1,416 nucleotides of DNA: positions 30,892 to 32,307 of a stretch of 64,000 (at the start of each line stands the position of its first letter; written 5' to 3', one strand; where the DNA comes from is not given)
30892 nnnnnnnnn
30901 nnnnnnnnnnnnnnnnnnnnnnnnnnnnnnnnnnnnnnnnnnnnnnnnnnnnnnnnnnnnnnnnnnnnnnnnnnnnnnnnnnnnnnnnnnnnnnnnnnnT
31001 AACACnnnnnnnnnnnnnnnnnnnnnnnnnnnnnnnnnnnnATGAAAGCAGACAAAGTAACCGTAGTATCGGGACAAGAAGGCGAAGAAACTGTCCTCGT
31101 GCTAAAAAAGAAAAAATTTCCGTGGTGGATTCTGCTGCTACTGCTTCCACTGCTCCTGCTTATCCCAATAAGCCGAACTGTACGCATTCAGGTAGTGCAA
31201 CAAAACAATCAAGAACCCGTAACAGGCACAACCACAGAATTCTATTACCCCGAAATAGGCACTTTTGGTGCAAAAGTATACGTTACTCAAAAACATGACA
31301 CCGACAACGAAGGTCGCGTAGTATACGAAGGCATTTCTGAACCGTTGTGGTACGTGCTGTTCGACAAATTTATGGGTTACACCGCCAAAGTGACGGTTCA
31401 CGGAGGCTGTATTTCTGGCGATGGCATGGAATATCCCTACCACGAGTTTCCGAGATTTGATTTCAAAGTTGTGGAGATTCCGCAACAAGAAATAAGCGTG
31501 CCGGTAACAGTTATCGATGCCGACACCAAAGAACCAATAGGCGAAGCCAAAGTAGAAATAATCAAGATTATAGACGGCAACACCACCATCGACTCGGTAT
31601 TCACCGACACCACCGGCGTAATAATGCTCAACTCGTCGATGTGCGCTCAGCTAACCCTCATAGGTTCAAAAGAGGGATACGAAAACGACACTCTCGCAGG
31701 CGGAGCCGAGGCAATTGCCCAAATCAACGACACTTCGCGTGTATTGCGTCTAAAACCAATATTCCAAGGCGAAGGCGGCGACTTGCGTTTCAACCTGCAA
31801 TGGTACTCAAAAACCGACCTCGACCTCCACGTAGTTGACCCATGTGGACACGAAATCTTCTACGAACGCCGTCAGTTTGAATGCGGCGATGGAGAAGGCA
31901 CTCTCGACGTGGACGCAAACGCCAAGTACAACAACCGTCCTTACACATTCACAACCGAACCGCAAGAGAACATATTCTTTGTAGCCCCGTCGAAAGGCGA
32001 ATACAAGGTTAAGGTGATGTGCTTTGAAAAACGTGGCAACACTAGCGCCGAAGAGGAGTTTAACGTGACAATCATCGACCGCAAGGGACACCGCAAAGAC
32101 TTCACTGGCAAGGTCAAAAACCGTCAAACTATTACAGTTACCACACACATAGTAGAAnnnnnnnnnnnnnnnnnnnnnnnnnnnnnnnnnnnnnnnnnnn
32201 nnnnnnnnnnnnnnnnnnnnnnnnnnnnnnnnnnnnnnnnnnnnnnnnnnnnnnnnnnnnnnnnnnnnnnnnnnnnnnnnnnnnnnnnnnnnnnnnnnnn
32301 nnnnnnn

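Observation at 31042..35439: Three-gene envelope operon: two paralogous inner-membrane-anchored proteins with a shared 'DLDLHV' C-terminal module, followed by an OmpA-family protein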

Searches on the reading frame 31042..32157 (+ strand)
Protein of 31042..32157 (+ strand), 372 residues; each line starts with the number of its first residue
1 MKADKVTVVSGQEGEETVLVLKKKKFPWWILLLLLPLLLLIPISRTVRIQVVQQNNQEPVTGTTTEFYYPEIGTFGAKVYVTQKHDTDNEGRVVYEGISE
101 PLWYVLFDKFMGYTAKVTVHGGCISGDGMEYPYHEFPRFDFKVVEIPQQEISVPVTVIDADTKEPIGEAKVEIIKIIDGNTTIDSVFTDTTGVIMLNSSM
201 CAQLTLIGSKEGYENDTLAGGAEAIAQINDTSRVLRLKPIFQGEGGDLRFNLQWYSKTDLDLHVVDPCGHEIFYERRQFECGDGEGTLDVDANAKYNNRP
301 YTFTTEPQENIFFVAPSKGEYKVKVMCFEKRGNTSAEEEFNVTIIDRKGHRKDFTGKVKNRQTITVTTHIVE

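Call 3: search_protein_families(library=pfam, proteins=[window:31042-32157:+], max_evalue=1)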
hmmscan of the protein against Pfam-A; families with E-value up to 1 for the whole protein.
window:31042-32157:+ (372 aa): 2 families
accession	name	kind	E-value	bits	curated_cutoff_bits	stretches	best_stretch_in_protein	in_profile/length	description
PF17802.7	SpaA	-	0.0054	17.3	23.1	0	156-196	6-46/91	Prealbumin-like fold domain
PF11974.14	bMG3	-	0.23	11.9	34.9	0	153-199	15-59/103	Bacterial alpha-2-macroglobulin MG3 domain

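Call 4: search_protein_families(library=ncbifam, proteins=[window:31042-32157:+], max_evalue=1)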
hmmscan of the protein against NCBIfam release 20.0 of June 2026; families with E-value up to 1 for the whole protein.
window:31042-32157:+ (372 aa): 0 families

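Call 8: find_homologous_proteins(query=window:31042-32157:+, max_evalue=0.001)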
Query window:31042-32157:+ (372 aa): 114 proteins with E <= 0.001 among 2683 candidates.
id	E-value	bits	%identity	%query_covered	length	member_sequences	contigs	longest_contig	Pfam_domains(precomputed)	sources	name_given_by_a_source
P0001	2.1e-232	789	90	100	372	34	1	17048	-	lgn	-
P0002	7.7e-228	774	89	97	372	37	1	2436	-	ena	-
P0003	3.0e-220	749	86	100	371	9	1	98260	-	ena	-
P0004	3.4e-199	679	79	100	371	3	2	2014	-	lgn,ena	-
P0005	3.8e-197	673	77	100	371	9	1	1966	-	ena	-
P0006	9.5e-125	434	54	100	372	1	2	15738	-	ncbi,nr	ncbi:MAG: hypothetical protein MJ211_13385 [Bacteroidales bacterium]|nr:hypothetical protein [Bacter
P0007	1.5e-98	348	45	64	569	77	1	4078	PF13715.13,PF11974.15,PF17802.8,PF13620.13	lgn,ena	-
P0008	3.5e-97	344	43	65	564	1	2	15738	PF13715.13,PF22902.3,PF17802.8,PF13620.13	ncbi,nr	ncbi:MAG: hypothetical protein MJ211_13390 [Bacteroidales bacterium]|nr:hypothetical protein [Bacter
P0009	5.2e-96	340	41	65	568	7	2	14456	PF13715.13,PF11974.15,PF17802.8,PF13620.13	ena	-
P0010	1.0e-94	336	43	65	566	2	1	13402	PF13715.13,PF11974.15,PF17802.8,PF13620.13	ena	-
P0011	1.7e-91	325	44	65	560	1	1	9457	PF13715.13,PF22902.3,PF17802.8,PF13620.13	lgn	-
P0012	2.0e-90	321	41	65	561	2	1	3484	PF22902.3,PF17802.8,PF13620.13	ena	-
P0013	3.9e-90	320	41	65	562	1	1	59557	PF13620.13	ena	-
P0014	2.7e-89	318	40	65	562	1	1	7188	PF13620.13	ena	-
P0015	2.9e-89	318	41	65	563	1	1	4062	PF13620.13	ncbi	-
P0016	3.3e-89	317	40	65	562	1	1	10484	PF13620.13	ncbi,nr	ncbi:MAG: carboxypeptidase regulatory-like domain-containing protein [Bacteroidales bacterium]|nr:ca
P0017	5.9e-89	317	40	65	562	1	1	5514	PF13620.13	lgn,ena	-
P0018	6.6e-89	316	40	65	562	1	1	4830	PF13620.13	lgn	-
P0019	7.2e-89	316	41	65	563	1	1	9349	PF13620.13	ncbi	-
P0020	8.5e-89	316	40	65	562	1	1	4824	PF13620.13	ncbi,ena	-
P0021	9.8e-89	316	41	65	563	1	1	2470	PF13620.13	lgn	-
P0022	1.0e-88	316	40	65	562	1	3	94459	PF13620.13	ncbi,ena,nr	ncbi:MAG: carboxypeptidase regulatory-like domain-containing protein [Bacteroidales bacterium]|nr:ca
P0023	1.1e-88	316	41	65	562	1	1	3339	PF13620.13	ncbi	-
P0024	1.3e-88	316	40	65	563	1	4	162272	PF13620.13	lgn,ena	-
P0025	1.3e-88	316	40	65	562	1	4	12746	PF13620.13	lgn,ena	-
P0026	1.4e-88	315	41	65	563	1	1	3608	PF13715.13,PF17802.8,PF13620.13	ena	-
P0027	1.5e-88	315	40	65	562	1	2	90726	PF13620.13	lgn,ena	-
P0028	2.3e-88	315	41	65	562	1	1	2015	PF13620.13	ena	-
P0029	2.6e-88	315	40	65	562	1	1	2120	PF13620.13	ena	-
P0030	3.7e-88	314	40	65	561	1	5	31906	PF22902.3,PF17802.8,PF13620.13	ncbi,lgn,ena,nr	ncbi:MAG: carboxypeptidase regulatory-like domain-containing protein [Bacteroidales bacterium]|nr:ca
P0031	3.8e-88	314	40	65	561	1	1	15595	PF22902.3,PF17802.8,PF13620.13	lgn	-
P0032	3.9e-88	314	40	65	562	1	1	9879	PF13620.13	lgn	-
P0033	5.0e-88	314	41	65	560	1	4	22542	PF13715.13,PF22902.3,PF13620.13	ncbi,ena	-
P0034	5.2e-88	314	40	65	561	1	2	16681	PF22902.3,PF17802.8,PF13620.13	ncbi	-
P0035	5.5e-88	313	40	65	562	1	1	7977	PF13620.13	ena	-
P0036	6.2e-88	313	40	65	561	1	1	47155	PF17802.8,PF13620.13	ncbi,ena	-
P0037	7.2e-88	313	40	65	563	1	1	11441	PF13620.13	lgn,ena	-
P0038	7.3e-88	313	40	65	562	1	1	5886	PF13620.13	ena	-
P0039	7.3e-88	313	40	65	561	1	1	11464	PF13620.13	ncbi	-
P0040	7.4e-88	313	40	65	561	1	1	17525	PF22902.3,PF17802.8,PF13620.13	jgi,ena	-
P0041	8.9e-88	313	41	65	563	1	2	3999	PF13620.13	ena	-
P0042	9.9e-88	313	40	65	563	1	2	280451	PF13715.13,PF17802.8,PF13620.13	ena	-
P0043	1.2e-87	312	40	65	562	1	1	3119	PF13620.13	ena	-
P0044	1.3e-87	312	39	65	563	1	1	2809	PF13620.13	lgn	-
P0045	1.5e-87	312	40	65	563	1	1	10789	PF13620.13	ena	-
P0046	1.5e-87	312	39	65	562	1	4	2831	PF13620.13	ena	-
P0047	2.0e-87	312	40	65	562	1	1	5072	PF13620.13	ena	-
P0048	3.1e-87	311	40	65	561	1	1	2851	PF13620.13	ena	-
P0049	3.5e-87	311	40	65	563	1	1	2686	PF13620.13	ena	-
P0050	3.9e-87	311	40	65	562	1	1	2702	PF13620.13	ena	-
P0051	4.7e-87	310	40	65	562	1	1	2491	PF13620.13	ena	-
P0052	7.5e-87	310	40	65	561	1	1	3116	PF13620.13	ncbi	-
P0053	8.3e-87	310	40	65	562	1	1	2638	PF13620.13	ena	-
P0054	2.8e-86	308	39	65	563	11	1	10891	PF17802.8,PF13620.13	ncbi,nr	ncbi:MAG: carboxypeptidase regulatory-like domain-containing protein [Bacteroidales bacterium]|nr:ca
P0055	1.1e-85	306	39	65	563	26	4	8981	PF13620.13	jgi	jgi:hypothetical protein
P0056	1.2e-85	306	43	46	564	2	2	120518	PF13715.13,PF17802.8,PF13620.13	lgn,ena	-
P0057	1.6e-85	305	39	65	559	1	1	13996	PF13715.13,PF22902.3,PF17802.8,PF13620.13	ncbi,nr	ncbi:MAG: carboxypeptidase regulatory-like domain-containing protein [Bacteroidales bacterium]|nr:ca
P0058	2.5e-85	305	39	65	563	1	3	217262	PF13620.13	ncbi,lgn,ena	-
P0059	9.9e-85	303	40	62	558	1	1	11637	PF13715.13,PF22902.3,PF11974.15,PF17802.8,PF13620.13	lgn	-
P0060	1.4e-84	302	39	53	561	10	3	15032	PF13715.13,PF22902.3,PF11974.15,PF17802.8,PF13620.13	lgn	-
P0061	1.1e-83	299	41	48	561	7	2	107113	PF13715.13,PF11974.15,PF17802.8,PF13620.13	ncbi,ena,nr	ncbi:MAG: hypothetical protein IKQ46_16580 [Bacteroidales bacterium]|nr:hypothetical protein [Bacter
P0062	2.7e-83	298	40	65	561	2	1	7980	PF13715.13,PF17802.8,PF13620.13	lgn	-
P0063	2.3e-82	295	41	46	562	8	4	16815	PF13715.13,PF11974.15,PF17802.8,PF13620.13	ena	-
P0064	7.1e-81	290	43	46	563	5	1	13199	PF13715.13,PF13620.13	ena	-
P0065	7.3e-79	283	34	65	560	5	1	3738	PF17802.8,PF13620.13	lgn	-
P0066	1.0e-76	276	40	62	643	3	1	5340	PF13715.13,PF22902.3,PF17802.8,PF13620.13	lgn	-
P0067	3.1e-76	275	39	63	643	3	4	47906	PF13715.13,PF10577.16,PF17802.8,PF13620.13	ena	-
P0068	7.3e-76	274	38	62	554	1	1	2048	PF13715.13,PF11974.15,PF13620.13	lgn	-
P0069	3.0e-70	255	35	65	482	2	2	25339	PF11974.15,PF13620.13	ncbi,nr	ncbi:MAG: carboxypeptidase-like regulatory domain-containing protein [Bacteroidales bacterium]|nr:ca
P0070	5.7e-68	248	37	58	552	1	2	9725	PF13715.13,PF13620.13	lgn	-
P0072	9.0e-67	244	39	96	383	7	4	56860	-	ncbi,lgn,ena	-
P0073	3.0e-64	235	32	56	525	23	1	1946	PF13715.13,PF13620.13,PF26591.1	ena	-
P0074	3.4e-64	235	32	56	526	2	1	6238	PF13715.13,PF10577.16,PF13620.13,PF26591.1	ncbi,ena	-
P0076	2.4e-63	232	41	55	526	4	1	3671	PF13715.13,PF13620.13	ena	-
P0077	3.4e-63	232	41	46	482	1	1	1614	PF22902.3,PF17802.8,PF13620.13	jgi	jgi:hypothetical protein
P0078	1.2e-62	230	28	87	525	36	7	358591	PF13715.13,PF13620.13,PF26591.1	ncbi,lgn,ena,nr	ncbi:MAG: hypothetical protein II956_11400 [Bacteroidales bacterium]|nr:hypothetical protein [Bacter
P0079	2.8e-61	226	30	56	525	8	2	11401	PF13715.13,PF13620.13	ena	-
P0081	1.4e-60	223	32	56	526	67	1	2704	PF13715.13,PF13620.13,PF26591.1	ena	-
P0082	1.7e-58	216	31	56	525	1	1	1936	PF13715.13,PF13620.13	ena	-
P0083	2.1e-54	203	40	65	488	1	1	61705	PF13620.13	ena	-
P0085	4.5e-51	192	33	65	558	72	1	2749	PF13620.13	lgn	-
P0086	6.1e-51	192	62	34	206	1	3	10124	-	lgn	-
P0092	2.2e-50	190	32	64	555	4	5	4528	PF13715.13,PF13620.13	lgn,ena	-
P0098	1.3e-49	187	61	35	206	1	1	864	PF04151.22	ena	-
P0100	4.1e-47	179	34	87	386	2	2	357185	-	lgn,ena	-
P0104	2.0e-44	170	30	59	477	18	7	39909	-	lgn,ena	-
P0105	7.9e-37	145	39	59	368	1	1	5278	PF13715.13,PF10577.16,PF13620.13,PF26591.1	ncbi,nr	ncbi:MAG: hypothetical protein IKR94_00155, partial [Bacteroidales bacterium]|nr:hypothetical protei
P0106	7.2e-36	142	29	95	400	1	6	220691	-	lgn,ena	-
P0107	8.6e-35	138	29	95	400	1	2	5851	PF13620.13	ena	-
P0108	2.7e-18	84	25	63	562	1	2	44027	PF13715.13,PF17802.8,PF13620.13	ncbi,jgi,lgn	-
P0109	7.3e-18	83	28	65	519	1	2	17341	PF13620.13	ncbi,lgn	-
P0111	1.8e-11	62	23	53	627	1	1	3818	PF13620.13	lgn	-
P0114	5.9e-8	50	40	36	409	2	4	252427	-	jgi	-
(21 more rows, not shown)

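Call 16: find_encoding_contigs(protein=P0008, flank=8000, max_places=3)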
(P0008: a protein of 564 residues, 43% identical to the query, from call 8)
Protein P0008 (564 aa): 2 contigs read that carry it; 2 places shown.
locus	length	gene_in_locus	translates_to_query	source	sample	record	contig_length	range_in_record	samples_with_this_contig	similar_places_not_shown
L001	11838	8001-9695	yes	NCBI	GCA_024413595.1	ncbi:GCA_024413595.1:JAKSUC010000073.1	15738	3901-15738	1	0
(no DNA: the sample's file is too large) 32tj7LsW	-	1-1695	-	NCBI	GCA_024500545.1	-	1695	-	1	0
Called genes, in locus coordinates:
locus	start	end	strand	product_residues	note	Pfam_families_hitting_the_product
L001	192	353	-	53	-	-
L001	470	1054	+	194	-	PF01569:PAP2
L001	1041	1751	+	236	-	PF04307:YdjM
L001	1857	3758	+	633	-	PF13188:PAS_8 (faint), PF08448:PAS_4 (faint), PF00989:PAS, PF08447:PAS_3, PF13426:PAS_9, PF00512:HisKA, PF02518:HATPase_c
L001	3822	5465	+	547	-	PF05448:AXE1, PF20434:BD-FAE (faint), PF00326:Peptidase_S9, PF07859:Abhydrolase_3 (faint)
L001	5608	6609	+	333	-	-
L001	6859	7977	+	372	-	-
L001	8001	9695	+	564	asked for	PF17802:SpaA (faint), PF22902:NOMO1-like_9th (faint), PF13620:CarboxypepD_reg (weak), PF13715:CarbopepD_reg_2 (faint)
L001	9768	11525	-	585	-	PF01336:tRNA_anti-codon, PF00152:tRNA-synt_2, PF01409:tRNA-synt_2d (faint)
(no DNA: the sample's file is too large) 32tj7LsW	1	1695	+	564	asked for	PF17802:SpaA (faint), PF22902:NOMO1-like_9th (faint), PF13620:CarboxypepD_reg (weak), PF13715:CarbopepD_reg_2 (faint)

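Call 17: find_encoding_contigs(protein=P0022, flank=8000, max_places=3)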
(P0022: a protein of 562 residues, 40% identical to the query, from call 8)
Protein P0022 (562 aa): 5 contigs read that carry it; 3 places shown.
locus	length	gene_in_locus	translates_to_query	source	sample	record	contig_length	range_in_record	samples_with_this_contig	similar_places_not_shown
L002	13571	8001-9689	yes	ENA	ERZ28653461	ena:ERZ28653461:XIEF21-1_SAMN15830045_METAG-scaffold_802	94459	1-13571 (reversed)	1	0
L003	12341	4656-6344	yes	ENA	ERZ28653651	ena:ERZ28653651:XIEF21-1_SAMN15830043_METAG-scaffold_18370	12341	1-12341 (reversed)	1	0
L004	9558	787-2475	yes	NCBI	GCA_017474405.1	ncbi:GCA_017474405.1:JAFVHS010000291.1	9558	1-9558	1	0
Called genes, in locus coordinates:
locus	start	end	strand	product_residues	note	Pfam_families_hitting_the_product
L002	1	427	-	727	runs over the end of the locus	PF00331:Glyco_hydro_10, PF00756:Esterase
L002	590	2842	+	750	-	PF02922:CBM_48 (faint), PF00756:Esterase, PF02230:Abhydrolase_2 (faint), PF00756:Esterase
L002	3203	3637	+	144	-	PF00011:HSP20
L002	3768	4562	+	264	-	PF01784:DUF34_NIF3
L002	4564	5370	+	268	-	PF24481:CT398_CC (weak), PF02591:Zn_ribbon_9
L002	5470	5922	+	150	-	-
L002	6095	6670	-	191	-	PF07638:Sigma70_ECF (weak), PF04542:Sigma70_r2, PF08281:Sigma70_r4_2, PF04545:Sigma70_r4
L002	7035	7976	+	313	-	PF00480:ROK, PF02685:Glucokinase (weak)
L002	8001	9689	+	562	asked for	PF13620:CarboxypepD_reg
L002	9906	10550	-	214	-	PF00959:Phage_lysozyme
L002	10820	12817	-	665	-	PF00989:PAS (faint), PF08448:PAS_4 (faint), PF13188:PAS_8 (faint), PF13426:PAS_9 (faint), PF01590:GAF (faint), PF00512:HisKA, PF02518:HATPase_c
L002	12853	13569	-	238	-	?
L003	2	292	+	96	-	?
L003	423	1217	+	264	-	PF01784:DUF34_NIF3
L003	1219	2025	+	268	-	PF24481:CT398_CC (weak), PF02591:Zn_ribbon_9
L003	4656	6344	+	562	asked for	PF13620:CarboxypepD_reg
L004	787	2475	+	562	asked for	PF13620:CarboxypepD_reg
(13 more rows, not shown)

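Call 19: find_encoding_contigs(protein=P0086, flank=8000, max_places=3)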
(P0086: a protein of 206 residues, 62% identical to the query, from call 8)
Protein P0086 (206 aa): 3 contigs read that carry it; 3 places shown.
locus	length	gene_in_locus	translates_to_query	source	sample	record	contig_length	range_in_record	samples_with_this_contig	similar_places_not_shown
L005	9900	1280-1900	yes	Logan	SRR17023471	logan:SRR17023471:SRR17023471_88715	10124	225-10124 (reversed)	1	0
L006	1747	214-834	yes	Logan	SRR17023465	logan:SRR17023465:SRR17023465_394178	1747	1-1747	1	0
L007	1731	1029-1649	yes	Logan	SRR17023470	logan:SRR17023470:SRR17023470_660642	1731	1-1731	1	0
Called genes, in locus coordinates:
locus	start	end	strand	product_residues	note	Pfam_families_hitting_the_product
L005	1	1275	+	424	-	?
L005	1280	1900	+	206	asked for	-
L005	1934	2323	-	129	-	PF05099:TerB (weak)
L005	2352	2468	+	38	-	-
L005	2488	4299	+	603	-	PF04055:Radical_SAM, PF00293:NUDIX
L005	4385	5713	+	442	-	PF01554:MatE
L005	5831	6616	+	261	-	PF04909:Amidohydro_2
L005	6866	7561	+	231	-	-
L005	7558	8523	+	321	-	-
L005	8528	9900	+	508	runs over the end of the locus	PF13379:NMT1_2 (weak), PF09084:NMT1, PF00691:OmpA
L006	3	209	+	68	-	?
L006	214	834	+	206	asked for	-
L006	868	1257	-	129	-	PF05099:TerB (weak)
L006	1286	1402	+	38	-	-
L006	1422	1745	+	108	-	?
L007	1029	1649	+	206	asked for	-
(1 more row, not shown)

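Call 20: find_encoding_contigs(protein=P0078, flank=8000, max_places=3)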
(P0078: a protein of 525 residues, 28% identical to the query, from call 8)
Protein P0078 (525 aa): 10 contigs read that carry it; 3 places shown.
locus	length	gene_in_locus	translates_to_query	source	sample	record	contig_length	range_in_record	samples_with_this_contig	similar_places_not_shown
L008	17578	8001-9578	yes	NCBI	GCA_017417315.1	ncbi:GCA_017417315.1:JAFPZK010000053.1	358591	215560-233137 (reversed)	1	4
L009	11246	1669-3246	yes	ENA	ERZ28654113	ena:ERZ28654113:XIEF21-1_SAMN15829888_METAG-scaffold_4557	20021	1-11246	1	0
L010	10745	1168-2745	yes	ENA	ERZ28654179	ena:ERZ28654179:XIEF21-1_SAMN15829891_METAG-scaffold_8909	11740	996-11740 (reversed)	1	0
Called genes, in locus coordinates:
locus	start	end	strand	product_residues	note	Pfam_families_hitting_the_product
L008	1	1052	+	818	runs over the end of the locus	PF14498:Glyco_hyd_65N_2, PF22124:Glyco_hydro_95_cat, PF21307:Glyco_hydro_95_C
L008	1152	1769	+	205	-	PF13505:OMP_b-brl, PF13568:OMP_b-brl_2 (faint)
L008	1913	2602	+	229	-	-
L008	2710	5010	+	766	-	PF08447:PAS_3 (faint), PF13426:PAS_9 (weak), PF08448:PAS_4, PF00989:PAS (weak), PF13426:PAS_9 (weak), PF07228:SpoIIE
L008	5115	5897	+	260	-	PF03747:ADP_ribosyl_GH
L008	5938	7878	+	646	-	PF07944:Beta-AFase-like_GH127_cat, PF20736:Glyco_hydro127M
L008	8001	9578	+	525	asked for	PF13620:CarboxypepD_reg (faint), PF26591:DUF8186_C (faint), PF13715:CarbopepD_reg_2 (weak)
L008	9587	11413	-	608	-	-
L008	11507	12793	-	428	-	PF01420:Methylase_S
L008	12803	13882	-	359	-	PF17761:DUF1016_N, PF06250:YhcG_C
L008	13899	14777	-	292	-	PF10543:ORF6N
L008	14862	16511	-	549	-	PF02384:N6_Mtase, PF07669:Eco57I (weak)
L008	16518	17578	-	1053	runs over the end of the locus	PF04313:HSDR_N, PF00270:DEAD (faint), PF04851:ResIII, PF18766:SWI2_SNF2, PF22679:T1R_D3-like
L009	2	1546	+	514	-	?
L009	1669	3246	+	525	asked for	PF13620:CarboxypepD_reg (faint), PF26591:DUF8186_C (faint), PF13715:CarbopepD_reg_2 (weak)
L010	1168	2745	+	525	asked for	PF13620:CarboxypepD_reg (faint), PF26591:DUF8186_C (faint), PF13715:CarbopepD_reg_2 (weak)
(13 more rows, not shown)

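Call 50: search_protein_families(library=padloc, proteins=[window:31042-32157:+], max_evalue=0.01)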
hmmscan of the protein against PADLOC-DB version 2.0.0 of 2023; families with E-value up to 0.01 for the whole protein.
window:31042-32157:+ (372 aa): 0 families

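Call 53: predict_structure(alignment_id=A4)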
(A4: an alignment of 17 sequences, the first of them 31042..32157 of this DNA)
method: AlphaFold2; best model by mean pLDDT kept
length: 372 residues; sequences in the alignment: 17
mean_pLDDT: 81.8   pTM: 0.46
mean pLDDT of the five models: 81.8, 80.0, 79.4, 78.4, 77.5
residues with pLDDT >= 90: 112; 70-90: 189; 50-70: 58; < 50: 13
segments of 3 or more residues with pLDDT < 50: 1-5
pLDDT, mean of each block of 10 residues (from residue 1): 47 49 64 84 91 85 89 74 92 91 85 86 66 89 85 91 90 89 93 90 90 83 85 82 66 84 93 89 84 62 72 89 87 71 80 87 91 83
secondary structure, 60 per line:
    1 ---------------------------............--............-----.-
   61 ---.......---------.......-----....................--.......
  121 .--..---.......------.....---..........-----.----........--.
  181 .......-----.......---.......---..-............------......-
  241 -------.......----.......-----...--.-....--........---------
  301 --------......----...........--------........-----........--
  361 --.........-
elements in order: H28-39 E42-53 E64-70 E80-86 E92-101 H102-111 E114-121 E129-132 E142-146 E150-159 E170-177 E180-187 E193-199 E203-209 E216-221 H222-227 E234-239 E248-254 E259-265 E271-273 E278-281 E284-291 E309-314 E319-329 E338-345 E351-358 E363-371

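Call 55: search_protein_families(library=pfam, proteins=[P0114], max_evalue=0.001)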
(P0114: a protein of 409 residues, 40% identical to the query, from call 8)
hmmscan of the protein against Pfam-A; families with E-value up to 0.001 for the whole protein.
P0114 (409 aa): 0 families
